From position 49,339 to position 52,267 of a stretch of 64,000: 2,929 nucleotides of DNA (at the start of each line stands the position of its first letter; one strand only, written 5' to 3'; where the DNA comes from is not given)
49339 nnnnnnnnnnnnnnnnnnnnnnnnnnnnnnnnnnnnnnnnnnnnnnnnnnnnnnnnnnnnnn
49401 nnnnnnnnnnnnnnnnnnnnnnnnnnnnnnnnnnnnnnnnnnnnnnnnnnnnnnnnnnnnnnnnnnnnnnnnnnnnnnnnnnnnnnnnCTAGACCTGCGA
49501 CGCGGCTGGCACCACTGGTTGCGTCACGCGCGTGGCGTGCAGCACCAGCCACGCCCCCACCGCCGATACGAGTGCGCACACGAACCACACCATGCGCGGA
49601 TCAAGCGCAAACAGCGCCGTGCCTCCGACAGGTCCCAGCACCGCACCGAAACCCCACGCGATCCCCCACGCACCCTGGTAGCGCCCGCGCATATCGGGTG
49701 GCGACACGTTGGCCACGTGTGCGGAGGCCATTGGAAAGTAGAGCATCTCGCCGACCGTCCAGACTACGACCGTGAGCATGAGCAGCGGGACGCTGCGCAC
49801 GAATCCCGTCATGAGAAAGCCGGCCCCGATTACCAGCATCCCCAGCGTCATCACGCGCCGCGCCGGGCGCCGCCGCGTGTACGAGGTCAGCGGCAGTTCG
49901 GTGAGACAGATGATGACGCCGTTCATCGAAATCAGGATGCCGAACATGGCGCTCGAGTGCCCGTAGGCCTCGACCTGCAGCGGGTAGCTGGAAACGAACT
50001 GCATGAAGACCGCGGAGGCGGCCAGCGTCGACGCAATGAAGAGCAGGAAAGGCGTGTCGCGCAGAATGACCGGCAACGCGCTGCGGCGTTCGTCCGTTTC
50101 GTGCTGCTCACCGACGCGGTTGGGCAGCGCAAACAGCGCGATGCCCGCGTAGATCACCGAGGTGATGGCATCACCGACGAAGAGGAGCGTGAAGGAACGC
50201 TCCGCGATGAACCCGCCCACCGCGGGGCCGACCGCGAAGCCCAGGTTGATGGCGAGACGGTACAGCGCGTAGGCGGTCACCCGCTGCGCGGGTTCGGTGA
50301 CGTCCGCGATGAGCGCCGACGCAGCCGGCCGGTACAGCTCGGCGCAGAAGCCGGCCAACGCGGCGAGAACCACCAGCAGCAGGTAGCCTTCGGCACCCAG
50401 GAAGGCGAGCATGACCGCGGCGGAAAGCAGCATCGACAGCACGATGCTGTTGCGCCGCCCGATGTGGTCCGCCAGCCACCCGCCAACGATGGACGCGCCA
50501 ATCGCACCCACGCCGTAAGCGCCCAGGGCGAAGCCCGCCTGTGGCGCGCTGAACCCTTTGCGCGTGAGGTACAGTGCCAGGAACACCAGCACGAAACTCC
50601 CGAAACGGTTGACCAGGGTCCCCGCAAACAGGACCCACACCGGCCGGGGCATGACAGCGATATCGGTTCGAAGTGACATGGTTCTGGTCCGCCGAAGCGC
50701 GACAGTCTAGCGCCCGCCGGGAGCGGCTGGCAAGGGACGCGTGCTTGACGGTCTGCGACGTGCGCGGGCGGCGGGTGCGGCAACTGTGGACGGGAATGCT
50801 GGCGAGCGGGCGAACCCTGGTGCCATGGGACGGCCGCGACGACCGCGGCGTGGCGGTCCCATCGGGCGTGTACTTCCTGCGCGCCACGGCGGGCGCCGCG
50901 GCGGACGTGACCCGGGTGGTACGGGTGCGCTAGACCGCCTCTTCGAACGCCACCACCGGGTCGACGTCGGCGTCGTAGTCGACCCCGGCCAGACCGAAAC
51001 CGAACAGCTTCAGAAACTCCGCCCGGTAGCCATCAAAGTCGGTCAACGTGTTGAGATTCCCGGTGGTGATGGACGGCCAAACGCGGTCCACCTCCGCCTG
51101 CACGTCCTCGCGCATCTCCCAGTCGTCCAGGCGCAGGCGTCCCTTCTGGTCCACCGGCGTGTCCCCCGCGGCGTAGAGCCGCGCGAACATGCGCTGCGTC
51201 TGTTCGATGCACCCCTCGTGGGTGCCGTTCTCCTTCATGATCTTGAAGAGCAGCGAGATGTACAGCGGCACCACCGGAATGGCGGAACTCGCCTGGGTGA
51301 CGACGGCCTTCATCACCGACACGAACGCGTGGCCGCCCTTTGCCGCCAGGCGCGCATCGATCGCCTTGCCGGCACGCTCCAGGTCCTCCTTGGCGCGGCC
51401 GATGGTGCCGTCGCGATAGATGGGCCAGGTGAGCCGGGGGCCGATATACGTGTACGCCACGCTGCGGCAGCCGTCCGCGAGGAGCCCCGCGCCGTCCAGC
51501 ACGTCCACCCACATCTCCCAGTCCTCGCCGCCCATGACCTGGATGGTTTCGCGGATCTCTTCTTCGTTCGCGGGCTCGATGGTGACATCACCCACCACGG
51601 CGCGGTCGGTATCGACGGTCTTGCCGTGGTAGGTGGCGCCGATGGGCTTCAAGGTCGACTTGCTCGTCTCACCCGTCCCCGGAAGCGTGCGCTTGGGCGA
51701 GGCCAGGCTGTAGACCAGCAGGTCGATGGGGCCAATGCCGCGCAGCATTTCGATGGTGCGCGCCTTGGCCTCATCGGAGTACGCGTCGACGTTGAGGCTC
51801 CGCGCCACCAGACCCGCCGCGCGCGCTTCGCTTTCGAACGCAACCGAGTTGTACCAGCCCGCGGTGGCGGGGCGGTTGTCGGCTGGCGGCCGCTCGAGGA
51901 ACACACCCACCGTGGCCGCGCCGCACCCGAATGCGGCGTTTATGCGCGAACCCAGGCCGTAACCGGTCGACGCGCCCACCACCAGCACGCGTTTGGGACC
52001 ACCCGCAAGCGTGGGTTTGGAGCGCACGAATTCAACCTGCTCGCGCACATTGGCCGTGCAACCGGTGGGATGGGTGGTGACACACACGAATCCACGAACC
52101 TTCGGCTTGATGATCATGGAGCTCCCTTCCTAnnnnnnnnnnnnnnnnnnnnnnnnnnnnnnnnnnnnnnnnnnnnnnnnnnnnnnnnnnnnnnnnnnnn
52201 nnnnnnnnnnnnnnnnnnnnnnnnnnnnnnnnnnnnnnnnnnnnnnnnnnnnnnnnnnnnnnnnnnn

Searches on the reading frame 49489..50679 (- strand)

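Call 73: search_protein_families(library=pfam, proteins=[window:49489-50679:-], max_evalue=0.0001)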
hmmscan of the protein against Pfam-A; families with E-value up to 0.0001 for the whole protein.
window:49489-50679:- (396 aa): 5 families
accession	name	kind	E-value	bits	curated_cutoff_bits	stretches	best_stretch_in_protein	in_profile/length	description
PF07690.21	MFS_1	-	2.4e-54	185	33.4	2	17-257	1-251/347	Major Facilitator Superfamily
PF12832.13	MFS_1_like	-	1.2e-14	54.6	25.2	1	33-359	21-364/373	MFS_1 like family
PF05977.19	MFS_3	-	1.5e-08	34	27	1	63-333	62-343/524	Transmembrane secretion effector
PF03825.22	Nuc_H_symport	-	2.8e-07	30.3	25.9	1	31-353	22-359/400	Nucleoside H+ symporter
PF00083.30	Sugar_tr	-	1.7e-06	27.6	22.3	1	44-159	44-162/452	Sugar (and other) transporter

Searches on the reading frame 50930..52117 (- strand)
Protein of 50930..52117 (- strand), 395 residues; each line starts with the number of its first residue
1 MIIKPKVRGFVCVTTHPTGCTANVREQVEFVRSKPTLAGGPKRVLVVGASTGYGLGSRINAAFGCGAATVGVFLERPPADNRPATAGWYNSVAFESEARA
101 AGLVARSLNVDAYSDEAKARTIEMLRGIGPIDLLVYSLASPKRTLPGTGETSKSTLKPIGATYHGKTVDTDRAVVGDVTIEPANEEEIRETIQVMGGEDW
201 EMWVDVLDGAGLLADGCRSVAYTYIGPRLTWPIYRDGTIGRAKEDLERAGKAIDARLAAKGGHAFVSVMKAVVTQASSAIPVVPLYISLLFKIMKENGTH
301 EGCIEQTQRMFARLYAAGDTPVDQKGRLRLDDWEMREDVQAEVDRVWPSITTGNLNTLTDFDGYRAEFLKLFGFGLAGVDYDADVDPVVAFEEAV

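Call 73: search_protein_families(library=pfam, proteins=[window:50930-52117:-], max_evalue=0.0001)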
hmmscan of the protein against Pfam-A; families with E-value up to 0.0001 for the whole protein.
window:50930-52117:- (395 aa): 3 families
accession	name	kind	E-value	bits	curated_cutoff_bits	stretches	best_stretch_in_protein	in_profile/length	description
PF12241.14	Enoyl_reductase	-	7.8e-104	346.6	22.1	1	82-314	1-235/236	Trans-2-enoyl-CoA reductase catalytic region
PF12242.14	Eno-Rase_NADH_b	-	2.6e-34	117.3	23.4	1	2-79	1-78/79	NAD(P)H binding domain of trans-2-enoyl-CoA reductase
PF07055.18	Eno-Rase_FAD_bd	-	1.5e-30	105.8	25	1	322-385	1-64/64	Enoyl reductase FAD binding domain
